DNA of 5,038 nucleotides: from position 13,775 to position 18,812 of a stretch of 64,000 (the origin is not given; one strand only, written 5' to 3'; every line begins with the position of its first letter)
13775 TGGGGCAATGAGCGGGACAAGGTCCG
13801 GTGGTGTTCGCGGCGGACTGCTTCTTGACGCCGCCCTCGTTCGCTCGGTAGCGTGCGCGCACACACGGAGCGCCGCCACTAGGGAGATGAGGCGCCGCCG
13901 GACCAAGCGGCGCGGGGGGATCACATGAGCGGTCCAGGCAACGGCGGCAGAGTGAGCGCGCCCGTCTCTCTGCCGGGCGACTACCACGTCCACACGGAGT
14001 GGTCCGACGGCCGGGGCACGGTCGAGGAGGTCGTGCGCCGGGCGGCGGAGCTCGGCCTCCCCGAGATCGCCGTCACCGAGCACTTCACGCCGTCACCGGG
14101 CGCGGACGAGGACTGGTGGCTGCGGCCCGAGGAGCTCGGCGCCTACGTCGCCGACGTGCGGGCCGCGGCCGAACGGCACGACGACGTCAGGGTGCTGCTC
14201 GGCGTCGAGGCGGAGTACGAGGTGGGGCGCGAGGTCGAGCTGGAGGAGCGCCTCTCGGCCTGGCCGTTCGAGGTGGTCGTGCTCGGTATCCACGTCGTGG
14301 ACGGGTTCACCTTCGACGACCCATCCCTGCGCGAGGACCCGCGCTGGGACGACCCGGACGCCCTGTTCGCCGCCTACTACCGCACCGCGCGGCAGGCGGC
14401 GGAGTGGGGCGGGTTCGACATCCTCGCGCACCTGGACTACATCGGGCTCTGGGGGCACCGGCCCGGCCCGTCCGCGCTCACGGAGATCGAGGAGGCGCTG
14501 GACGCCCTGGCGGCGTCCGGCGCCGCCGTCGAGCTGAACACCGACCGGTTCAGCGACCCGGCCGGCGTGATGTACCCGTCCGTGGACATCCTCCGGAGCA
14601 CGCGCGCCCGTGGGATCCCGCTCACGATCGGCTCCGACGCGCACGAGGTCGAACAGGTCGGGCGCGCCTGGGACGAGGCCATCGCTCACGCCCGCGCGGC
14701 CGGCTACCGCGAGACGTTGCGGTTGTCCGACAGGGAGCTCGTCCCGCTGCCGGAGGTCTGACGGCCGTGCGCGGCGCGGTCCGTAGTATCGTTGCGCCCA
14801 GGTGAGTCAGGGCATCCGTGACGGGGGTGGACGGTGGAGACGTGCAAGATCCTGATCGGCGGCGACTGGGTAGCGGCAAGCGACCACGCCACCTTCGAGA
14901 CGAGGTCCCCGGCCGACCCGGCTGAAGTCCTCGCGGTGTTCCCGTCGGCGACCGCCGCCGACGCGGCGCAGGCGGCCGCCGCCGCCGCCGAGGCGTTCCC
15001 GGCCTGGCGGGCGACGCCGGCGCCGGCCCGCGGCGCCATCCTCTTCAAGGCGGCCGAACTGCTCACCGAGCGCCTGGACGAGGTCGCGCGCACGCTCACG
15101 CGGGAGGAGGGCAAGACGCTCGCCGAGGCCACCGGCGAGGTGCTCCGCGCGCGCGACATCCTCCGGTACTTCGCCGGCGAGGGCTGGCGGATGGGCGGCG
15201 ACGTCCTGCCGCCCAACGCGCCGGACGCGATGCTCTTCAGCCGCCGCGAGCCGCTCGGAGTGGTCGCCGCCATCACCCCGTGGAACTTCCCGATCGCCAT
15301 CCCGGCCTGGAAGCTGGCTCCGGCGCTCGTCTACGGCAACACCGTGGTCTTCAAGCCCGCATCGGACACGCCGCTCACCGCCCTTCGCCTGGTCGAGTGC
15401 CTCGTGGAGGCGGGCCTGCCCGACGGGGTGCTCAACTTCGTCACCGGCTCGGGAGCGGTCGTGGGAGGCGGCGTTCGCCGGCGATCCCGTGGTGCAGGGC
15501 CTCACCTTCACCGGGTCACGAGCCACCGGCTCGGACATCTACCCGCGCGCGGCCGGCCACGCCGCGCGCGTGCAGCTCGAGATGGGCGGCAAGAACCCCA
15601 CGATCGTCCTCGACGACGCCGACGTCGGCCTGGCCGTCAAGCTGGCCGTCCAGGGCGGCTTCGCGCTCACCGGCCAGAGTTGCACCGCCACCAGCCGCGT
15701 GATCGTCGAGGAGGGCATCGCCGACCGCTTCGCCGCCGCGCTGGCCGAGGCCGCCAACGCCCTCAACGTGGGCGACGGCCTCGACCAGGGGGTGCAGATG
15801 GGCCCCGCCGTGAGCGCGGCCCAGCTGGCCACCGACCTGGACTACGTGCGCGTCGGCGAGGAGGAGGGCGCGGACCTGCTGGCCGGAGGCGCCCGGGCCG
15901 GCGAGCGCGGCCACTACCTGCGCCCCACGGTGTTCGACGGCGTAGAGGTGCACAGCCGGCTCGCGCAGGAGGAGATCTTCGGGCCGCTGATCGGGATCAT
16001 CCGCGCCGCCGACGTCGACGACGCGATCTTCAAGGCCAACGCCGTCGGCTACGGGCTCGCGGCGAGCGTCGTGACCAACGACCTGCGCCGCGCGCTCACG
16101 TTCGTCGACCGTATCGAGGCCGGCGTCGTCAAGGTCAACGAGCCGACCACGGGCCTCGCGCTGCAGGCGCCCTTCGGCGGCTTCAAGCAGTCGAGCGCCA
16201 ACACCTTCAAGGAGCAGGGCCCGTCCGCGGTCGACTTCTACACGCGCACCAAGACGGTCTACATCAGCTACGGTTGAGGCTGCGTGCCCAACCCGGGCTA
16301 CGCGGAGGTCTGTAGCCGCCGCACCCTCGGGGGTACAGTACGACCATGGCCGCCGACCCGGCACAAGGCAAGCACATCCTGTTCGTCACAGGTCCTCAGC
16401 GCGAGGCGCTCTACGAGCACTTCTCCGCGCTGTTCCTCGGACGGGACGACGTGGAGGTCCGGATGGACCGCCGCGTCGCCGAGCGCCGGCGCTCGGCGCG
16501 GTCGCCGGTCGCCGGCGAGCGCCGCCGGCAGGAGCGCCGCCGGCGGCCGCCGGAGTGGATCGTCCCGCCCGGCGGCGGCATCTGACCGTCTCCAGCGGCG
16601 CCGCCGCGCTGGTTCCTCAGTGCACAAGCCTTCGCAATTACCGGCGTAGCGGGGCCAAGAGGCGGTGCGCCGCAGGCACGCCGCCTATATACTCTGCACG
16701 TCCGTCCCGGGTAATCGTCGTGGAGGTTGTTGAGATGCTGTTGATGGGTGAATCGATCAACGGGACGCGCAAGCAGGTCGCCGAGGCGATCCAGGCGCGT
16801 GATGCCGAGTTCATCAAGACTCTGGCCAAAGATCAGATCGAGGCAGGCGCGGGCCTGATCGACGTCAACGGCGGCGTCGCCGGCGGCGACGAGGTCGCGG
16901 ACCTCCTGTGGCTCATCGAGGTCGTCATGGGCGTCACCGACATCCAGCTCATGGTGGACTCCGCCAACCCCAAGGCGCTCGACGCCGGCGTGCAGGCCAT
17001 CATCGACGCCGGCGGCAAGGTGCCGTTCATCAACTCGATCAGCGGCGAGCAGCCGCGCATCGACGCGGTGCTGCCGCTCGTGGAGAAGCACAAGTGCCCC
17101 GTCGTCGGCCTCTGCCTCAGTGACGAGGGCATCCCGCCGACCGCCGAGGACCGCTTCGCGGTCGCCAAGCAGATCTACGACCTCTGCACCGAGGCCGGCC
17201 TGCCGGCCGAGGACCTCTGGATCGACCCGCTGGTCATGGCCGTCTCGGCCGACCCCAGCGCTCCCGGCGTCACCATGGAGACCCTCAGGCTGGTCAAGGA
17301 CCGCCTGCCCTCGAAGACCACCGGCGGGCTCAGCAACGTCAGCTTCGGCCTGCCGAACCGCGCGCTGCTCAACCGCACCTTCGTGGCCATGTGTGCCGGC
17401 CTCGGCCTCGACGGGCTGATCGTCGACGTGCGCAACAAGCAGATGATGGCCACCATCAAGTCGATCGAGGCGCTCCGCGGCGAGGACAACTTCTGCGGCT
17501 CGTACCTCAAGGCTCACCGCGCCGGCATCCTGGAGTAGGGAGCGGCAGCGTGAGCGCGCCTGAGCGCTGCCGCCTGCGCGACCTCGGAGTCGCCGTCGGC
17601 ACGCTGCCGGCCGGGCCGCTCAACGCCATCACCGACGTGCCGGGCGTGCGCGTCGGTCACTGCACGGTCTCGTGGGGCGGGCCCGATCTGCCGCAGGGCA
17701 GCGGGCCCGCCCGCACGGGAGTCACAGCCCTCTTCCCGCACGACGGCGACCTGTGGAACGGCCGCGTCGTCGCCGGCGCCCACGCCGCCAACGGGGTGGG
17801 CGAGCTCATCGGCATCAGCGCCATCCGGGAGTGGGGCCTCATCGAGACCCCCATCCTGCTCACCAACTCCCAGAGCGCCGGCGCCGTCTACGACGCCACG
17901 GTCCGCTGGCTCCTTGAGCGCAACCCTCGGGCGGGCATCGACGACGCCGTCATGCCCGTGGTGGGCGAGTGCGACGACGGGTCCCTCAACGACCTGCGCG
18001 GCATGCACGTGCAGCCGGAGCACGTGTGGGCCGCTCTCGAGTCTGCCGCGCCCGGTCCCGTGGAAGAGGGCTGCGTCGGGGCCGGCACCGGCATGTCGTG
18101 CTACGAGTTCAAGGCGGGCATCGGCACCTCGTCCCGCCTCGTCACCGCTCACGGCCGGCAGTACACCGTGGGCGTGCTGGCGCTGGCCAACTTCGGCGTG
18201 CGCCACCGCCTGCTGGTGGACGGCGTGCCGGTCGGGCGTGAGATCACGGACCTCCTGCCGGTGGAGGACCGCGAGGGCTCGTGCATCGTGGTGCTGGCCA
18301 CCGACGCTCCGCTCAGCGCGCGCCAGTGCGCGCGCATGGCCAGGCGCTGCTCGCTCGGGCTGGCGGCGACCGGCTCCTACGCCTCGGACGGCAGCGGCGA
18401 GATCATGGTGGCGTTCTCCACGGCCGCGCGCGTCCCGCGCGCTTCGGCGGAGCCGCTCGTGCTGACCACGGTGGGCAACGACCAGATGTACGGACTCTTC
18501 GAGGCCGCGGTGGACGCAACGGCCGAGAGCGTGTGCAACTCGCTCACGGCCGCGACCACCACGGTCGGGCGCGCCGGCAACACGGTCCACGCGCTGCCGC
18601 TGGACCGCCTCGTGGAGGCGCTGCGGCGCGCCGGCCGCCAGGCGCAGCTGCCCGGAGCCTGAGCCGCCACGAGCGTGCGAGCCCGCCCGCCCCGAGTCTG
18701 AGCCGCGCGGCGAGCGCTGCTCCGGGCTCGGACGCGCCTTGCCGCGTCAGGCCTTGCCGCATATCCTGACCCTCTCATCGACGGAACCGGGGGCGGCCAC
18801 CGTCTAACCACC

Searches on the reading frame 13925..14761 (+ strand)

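Call 4: search_protein_families(library=pfam, proteins=[window:13925-14761:+], max_evalue=0.01)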
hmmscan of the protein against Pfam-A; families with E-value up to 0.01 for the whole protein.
window:13925-14761:+ (278 aa): 2 families
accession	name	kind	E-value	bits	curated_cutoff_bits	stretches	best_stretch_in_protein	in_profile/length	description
PF02811.25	PHP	-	1.8e-19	71.1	26.4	1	19-206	1-163/164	PHP domain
PF13263.12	PHP_C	-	4.9e-06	26.4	21.3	1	227-249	12-34/56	PHP-associated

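Call 5: search_protein_families(library=ncbifam, proteins=[window:13925-14761:+], max_evalue=0.01)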
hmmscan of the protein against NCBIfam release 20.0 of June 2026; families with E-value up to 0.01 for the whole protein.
window:13925-14761:+ (278 aa): 17 families
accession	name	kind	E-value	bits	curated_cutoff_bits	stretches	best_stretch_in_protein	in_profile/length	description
NF005596.0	PRK07328.1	subfamily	9.5e-62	208.8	202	1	18-271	4-262/269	histidinol-phosphatase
TIGR01856.1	hisJ_fam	subfamily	6.1e-32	111.3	90.2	1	19-252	2-250/252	histidinol-phosphatase HisJ family protein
NF005235.0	PRK06740.1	equivalog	5.3e-26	91.8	442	1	69-267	119-321/335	histidinol phosphate phosphatase domain-containing protein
NF005996.1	PRK08123.1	equivalog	1.4e-17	63.8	133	1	19-251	2-260/262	histidinol-phosphatase HisJ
NF006251.0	PRK08392.1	equivalog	3.5e-15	56.1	212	2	19-98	3-72/216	hypothetical protein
NF004086.0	PRK05588.1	equivalog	2e-14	54.2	321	1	19-257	3-237/255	histidinol phosphate phosphatase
NF005928.0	PRK07945.1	equivalog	5.7e-14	52.2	250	1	15-123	97-201/337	PHP domain-containing protein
NF005597.0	PRK07329.1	equivalog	4.6e-12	46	303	1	19-260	5-241/257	hypothetical protein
NF006702.0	PRK09248.1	domain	1.3e-10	41.2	264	2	17-123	4-102/246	PHP domain-containing protein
NF006375.0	PRK08609.1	equivalog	3.8e-09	35.6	426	1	17-101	336-417/571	DNA polymerase/3'-5' exonuclease PolX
NF038032.1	CehA_McbA_metalo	domain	2.3e-07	30.5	80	1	17-57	4-44/315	CehA/McbA family metallohydrolase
NF004981.0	PRK06361.1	equivalog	2.1e-05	24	117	1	19-57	3-41/217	histidinol phosphate phosphatase domain-containing protein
NF041661.1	Cycl_ph_dihydrol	equivalog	5.8e-05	22.6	500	1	19-56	1-38/259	phosphoribosyl 1,2-cyclic phosphate 1,2-diphosphodiesterase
NF047791.1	RNaseRnm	equivalog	0.0001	21.7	375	1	19-55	4-40/275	RNase RNM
NF005298.0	PRK06826.1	equivalog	0.00061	17.6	1260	1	20-53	8-43/1151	DNA polymerase III subunit alpha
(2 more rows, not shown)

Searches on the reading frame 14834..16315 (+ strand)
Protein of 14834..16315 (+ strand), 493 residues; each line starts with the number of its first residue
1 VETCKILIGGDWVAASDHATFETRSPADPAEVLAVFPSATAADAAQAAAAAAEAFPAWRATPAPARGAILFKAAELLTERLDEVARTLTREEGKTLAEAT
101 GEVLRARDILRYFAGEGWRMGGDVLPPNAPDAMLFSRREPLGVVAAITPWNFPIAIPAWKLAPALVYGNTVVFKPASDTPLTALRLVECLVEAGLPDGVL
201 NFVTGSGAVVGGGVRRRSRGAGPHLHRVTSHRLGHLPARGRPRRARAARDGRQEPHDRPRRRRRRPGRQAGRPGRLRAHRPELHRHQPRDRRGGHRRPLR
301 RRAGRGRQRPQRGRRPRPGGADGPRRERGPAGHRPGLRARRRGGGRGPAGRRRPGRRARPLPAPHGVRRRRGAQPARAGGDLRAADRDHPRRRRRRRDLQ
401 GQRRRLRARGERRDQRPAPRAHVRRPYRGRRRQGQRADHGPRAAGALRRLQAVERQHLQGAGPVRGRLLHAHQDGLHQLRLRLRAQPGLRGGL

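Call 4: search_protein_families(library=pfam, proteins=[window:14834-16315:+], max_evalue=0.01)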
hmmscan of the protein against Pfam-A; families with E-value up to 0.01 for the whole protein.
window:14834-16315:+ (493 aa): 1 family
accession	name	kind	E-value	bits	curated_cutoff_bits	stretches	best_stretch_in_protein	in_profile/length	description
PF00171.27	Aldedh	-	2.4e-68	231.3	23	1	12-212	1-198/461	Aldehyde dehydrogenase family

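Call 5: search_protein_families(library=ncbifam, proteins=[window:14834-16315:+], max_evalue=0.01)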
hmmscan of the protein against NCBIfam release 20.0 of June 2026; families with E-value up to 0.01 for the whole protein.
window:14834-16315:+ (493 aa): 40 families (the best 25 are shown)
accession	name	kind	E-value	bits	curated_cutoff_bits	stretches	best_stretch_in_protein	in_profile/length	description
NF042993.1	AlphKGSA_gudD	equivalog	1.9e-78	264.4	770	1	3-214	3-214/481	alpha-ketoglutaric semialdehyde dehydrogenase GucD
NF052305.1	DioxValDhHalo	equivalog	3.6e-75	253.7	750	1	4-214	5-215/483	2,5-dioxovalerate dehydrogenase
TIGR01804.1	BADH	equivalog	1.8e-52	178.4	668.6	1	8-212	2-205/467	betaine-aldehyde dehydrogenase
NF009725.0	PRK13252.1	equivalog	2.9e-51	174.4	593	1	4-211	7-212/488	betaine-aldehyde dehydrogenase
NF040792.1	glyc_ald_dh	equivalog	5.3e-51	174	760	1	5-212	2-208/488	D-glyceraldehyde dehydrogenase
NF008415.0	PRK11241.1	equivalog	3.6e-50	171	828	1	6-214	13-220/482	NADP-dependent succinate-semialdehyde dehydrogenase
NF002852.0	PRK03137.1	subfamily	4.2e-49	167.7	648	1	5-212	38-243/514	L-glutamate gamma-semialdehyde dehydrogenase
TIGR01780.1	SSADH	subfamily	1.3e-48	166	646.35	1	30-212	7-189/448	succinate-semialdehyde dehydrogenase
NF045735.1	PaDhStyDPseudo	equivalog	5.5e-48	163.8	850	1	5-213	4-219/483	phenylacetaldehyde dehydrogenase StyD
TIGR02299.1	HpaE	equivalog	9.2e-48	163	638.35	1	6-212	3-207/488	5-carboxymethyl-2-hydroxymuconate semialdehyde dehydrogenase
NF010000.0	PRK13473.1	subfamily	8.3e-47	159.9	615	1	5-212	4-209/475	aminobutyraldehyde dehydrogenase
TIGR01722.1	MMSDH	subfamily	9.1e-44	149.9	448.5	1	5-208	2-204/477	CoA-acylating methylmalonate-semialdehyde dehydrogenase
TIGR01237.1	D1pyr5carbox2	equivalog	2.2e-43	148.8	659.65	1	7-212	36-239/511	L-glutamate gamma-semialdehyde dehydrogenase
NF007497.0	PRK10090.1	equivalog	1.5e-42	146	500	1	4-212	7-214/480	aldehyde dehydrogenase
NF008869.0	PRK11904.1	equivalog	2.4e-42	144.8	747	1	18-216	562-761/1042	bifunctional proline dehydrogenase/L-glutamate gamma-semialdehyde dehydrogenase PutA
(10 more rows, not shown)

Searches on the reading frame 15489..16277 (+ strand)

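Call 4: search_protein_families(library=pfam, proteins=[window:15489-16277:+], max_evalue=0.01)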
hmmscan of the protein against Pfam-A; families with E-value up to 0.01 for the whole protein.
window:15489-16277:+ (262 aa): 1 family
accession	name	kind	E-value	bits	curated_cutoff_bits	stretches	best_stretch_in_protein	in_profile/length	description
PF00171.27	Aldedh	-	8.8e-88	295.3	23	1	2-257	206-461/461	Aldehyde dehydrogenase family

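Call 5: search_protein_families(library=ncbifam, proteins=[window:15489-16277:+], max_evalue=0.01)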
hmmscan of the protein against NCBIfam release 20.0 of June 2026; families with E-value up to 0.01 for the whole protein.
window:15489-16277:+ (262 aa): 41 families (the best 25 are shown)
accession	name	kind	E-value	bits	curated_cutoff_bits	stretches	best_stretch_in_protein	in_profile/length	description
NF052305.1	DioxValDhHalo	equivalog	6.1e-95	318.9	750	1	2-261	221-483/483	2,5-dioxovalerate dehydrogenase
NF042993.1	AlphKGSA_gudD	equivalog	1.7e-89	300.8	770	1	2-259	220-480/481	alpha-ketoglutaric semialdehyde dehydrogenase GucD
TIGR02299.1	HpaE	equivalog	8.2e-68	229.1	638.35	1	2-261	215-478/488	5-carboxymethyl-2-hydroxymuconate semialdehyde dehydrogenase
TIGR01804.1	BADH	equivalog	3.4e-65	220.3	668.6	1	3-255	214-467/467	betaine-aldehyde dehydrogenase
NF009725.0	PRK13252.1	equivalog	1.4e-64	218.3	593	1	3-260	222-480/488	betaine-aldehyde dehydrogenase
NF045735.1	PaDhStyDPseudo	equivalog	1.4e-60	205.4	850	1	2-261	226-483/483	phenylacetaldehyde dehydrogenase StyD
NF006916.0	PRK09407.1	equivalog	2.9e-59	201.1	521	1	4-257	236-490/526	succinic semialdehyde dehydrogenase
NF010000.0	PRK13473.1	subfamily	3.7e-59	200.6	615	1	4-258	219-471/475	aminobutyraldehyde dehydrogenase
NF040648.1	lactal_redase_Meth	equivalog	2.2e-58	198.4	650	1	2-259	213-462/463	lactaldehyde dehydrogenase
NF002852.0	PRK03137.1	subfamily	2e-55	188.5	648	1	5-257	254-510/514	L-glutamate gamma-semialdehyde dehydrogenase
NF045736.1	PaDhStyDRhodo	equivalog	4e-55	187.2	800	1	2-259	223-477/479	phenylacetaldehyde dehydrogenase StyD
TIGR01237.1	D1pyr5carbox2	equivalog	1.1e-54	186.1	659.65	1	5-257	250-507/511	L-glutamate gamma-semialdehyde dehydrogenase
TIGR03216.1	OH_muco_semi_DH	equivalog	2.7e-54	184.6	693.25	1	2-259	220-479/481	2-hydroxymuconic semialdehyde dehydrogenase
TIGR03250.1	PhnAcAld_DH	equivalog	7.4e-53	179.8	635.65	1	2-258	219-469/472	phosphonoacetaldehyde dehydrogenase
TIGR01780.1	SSADH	subfamily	1.4e-51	175.8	646.35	1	2-255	197-448/448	succinate-semialdehyde dehydrogenase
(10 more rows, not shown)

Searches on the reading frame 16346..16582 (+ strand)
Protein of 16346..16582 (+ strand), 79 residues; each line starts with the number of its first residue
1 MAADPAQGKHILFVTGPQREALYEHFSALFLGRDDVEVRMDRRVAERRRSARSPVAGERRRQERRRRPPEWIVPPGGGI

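Call 13: search_protein_families(library=pfam, max_evalue=0.001, proteins=[window:16346-16582:+])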
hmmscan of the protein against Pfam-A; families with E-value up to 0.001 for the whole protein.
seq(79 aa): 0 families

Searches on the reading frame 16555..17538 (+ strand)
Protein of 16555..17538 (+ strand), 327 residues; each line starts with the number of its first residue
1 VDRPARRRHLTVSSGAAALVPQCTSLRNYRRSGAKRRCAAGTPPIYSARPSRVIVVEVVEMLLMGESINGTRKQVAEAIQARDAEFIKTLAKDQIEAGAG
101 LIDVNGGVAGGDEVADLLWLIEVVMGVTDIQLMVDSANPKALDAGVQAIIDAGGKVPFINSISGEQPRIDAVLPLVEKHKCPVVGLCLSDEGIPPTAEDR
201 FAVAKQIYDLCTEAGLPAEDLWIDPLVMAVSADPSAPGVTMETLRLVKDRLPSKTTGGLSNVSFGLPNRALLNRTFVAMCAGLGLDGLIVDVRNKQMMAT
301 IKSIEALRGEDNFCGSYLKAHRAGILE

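Call 4: search_protein_families(library=pfam, proteins=[window:16555-17538:+], max_evalue=0.01)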
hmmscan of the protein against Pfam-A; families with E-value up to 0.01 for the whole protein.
window:16555-17538:+ (327 aa): 1 family
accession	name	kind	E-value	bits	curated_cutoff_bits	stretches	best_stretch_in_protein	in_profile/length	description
PF00809.28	Pterin_bind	-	1.8e-21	77.4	25.5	1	67-291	3-244/244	Pterin binding enzyme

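Call 5: search_protein_families(library=ncbifam, proteins=[window:16555-17538:+], max_evalue=0.01)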
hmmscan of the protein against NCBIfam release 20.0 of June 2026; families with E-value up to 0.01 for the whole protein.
window:16555-17538:+ (327 aa): 4 families
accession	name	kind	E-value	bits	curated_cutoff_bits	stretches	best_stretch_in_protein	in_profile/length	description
NF005719.0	PRK07535.1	domain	4.1e-86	288.4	259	1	61-324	1-261/268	methyltetrahydrofolate:corrinoid/iron-sulfur protein methyltransferase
NF040758.1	CODH_ACS_meth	exception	2e-41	142.1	370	1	61-319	4-260/261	carbon monoxide dehydrogenase/acetyl-CoA synthase methytransferase subunit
TIGR02082.1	metH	equivalog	3.5e-30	104.4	1010.85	1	59-302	341-596/1182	methionine synthase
NF007024.0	PRK09490.1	equivalog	1.4e-16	59.5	1497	1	62-289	361-600/1234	methionine synthase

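Call 50: search_solved_structures(query=window:16735-17535:+, max_evalue=0.00001)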
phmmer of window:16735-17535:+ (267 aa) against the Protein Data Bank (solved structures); distinct sequences matched with E-value up to 0.00001: 17.
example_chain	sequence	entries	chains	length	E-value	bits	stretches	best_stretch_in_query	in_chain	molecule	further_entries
2e7f_A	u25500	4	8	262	8.8e-47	163.1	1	1-261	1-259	5-methyltetrahydrofolate corrinoid/iron sulfur protein methyltransferase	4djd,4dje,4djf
2ogy_A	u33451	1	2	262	1.2e-45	159.3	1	1-261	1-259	5-methyltetrahydrofolate corrinoid/iron sulfur protein methyltransferase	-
1f6y_A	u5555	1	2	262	1.5e-45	159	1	1-261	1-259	5-METHYLTETRAHYDROFOLATE CORRINOID/IRON SULFUR PROTEIN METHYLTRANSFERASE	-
4o0q_A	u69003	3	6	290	2.6e-45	158.3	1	2-263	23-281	Dihydropteroate synthase DHPS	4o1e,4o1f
2yci_X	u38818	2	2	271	1.7e-44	155.6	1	2-262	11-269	5-METHYLTETRAHYDROFOLATE CORRINOID/IRON SULFUR PROTEIN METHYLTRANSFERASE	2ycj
2yck_X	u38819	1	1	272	1.7e-44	155.6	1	2-262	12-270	5-METHYLTETRAHYDROFOLATE CORRINOID/IRON SULFUR PROTEIN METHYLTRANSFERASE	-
5von_A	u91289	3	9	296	1.3e-27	100.2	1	2-233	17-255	5-methyltetrahydrofolate homocysteine S-methyltransferase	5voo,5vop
9cbo_A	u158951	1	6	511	3.7e-27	98.7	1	2-233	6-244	Methionine synthase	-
9cbq_A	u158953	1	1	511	3.7e-27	98.7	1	2-233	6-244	Methionine synthase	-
9cbr_A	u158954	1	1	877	1.1e-26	97.2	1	2-233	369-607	Methionine synthase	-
9cbp_A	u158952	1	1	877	1.1e-26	97.2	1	2-233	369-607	Methionine synthase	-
8ssc_A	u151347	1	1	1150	1.8e-26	96.5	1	2-233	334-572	Methionine synthase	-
8g3h_A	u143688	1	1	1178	3.2e-21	79.3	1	1-233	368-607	Methionine synthase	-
1q7m_A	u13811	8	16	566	2.3e-15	60.1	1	3-243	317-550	5-methyltetrahydrofolate S-homocysteine methyltransferase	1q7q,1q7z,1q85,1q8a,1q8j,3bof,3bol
4ccz_A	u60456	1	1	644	5.9e-10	42.4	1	8-210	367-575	METHIONINE SYNTHASE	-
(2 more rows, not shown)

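Call 70: list_cluster_members(proteins=[P0001, window:16735-17535:+])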
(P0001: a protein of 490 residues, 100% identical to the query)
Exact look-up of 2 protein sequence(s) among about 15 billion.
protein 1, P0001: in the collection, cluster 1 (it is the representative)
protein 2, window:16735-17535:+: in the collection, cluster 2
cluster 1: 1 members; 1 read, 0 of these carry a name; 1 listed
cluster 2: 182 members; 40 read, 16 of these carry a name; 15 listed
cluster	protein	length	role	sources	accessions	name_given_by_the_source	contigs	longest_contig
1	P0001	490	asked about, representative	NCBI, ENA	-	-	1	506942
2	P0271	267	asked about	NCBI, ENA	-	-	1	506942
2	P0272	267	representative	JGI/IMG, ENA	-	5-methyltetrahydrofolate--homocysteine methyltransferase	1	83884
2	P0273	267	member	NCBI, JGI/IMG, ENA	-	5-methyltetrahydrofolate--homocysteine methyltransferase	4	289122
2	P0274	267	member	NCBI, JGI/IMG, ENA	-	5-methyltetrahydrofolate corrinoid/iron sulfur protein methyltransferase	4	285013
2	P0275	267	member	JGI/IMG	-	5-methyltetrahydrofolate--homocysteine methyltransferase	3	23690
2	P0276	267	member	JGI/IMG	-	5-methyltetrahydrofolate--homocysteine methyltransferase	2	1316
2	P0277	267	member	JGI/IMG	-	5-methyltetrahydrofolate corrinoid/iron sulfur protein methyltransferase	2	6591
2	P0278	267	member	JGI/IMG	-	5-methyltetrahydrofolate--homocysteine methyltransferase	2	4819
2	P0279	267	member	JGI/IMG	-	5-methyltetrahydrofolate--homocysteine methyltransferase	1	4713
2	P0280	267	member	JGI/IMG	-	5-methyltetrahydrofolate corrinoid/iron sulfur protein methyltransferase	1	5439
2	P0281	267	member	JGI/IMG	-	5-methyltetrahydrofolate corrinoid/iron sulfur protein methyltransferase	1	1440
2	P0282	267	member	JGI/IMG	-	5-methyltetrahydrofolate corrinoid/iron sulfur protein methyltransferase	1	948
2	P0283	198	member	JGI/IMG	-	5-methyltetrahydrofolate--homocysteine methyltransferase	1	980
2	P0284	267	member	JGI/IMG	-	5-methyltetrahydrofolate--homocysteine methyltransferase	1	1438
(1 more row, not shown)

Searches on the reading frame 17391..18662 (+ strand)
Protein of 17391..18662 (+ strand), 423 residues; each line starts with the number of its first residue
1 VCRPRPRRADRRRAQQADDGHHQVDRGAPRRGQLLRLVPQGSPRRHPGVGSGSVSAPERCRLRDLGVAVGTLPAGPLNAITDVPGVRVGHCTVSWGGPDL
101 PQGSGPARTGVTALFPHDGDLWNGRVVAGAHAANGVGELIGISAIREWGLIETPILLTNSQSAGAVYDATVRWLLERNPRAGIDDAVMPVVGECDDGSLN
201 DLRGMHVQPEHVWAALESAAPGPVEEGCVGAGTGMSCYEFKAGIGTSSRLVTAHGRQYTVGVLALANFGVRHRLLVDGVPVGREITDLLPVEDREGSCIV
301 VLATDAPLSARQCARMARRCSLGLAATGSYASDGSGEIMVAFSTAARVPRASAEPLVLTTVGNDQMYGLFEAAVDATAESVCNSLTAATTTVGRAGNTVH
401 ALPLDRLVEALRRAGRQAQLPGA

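Call 4: search_protein_families(library=pfam, proteins=[window:17391-18662:+], max_evalue=0.01)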
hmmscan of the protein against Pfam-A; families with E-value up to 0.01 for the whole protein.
window:17391-18662:+ (423 aa): 1 family
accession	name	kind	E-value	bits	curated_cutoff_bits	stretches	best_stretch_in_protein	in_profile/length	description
PF03576.19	Peptidase_S58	-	3.9e-114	381.7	23.9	1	78-399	1-307/307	Peptidase family S58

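Call 5: search_protein_families(library=ncbifam, proteins=[window:17391-18662:+], max_evalue=0.01)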
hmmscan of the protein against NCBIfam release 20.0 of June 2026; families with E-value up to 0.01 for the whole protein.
window:17391-18662:+ (423 aa): 0 families
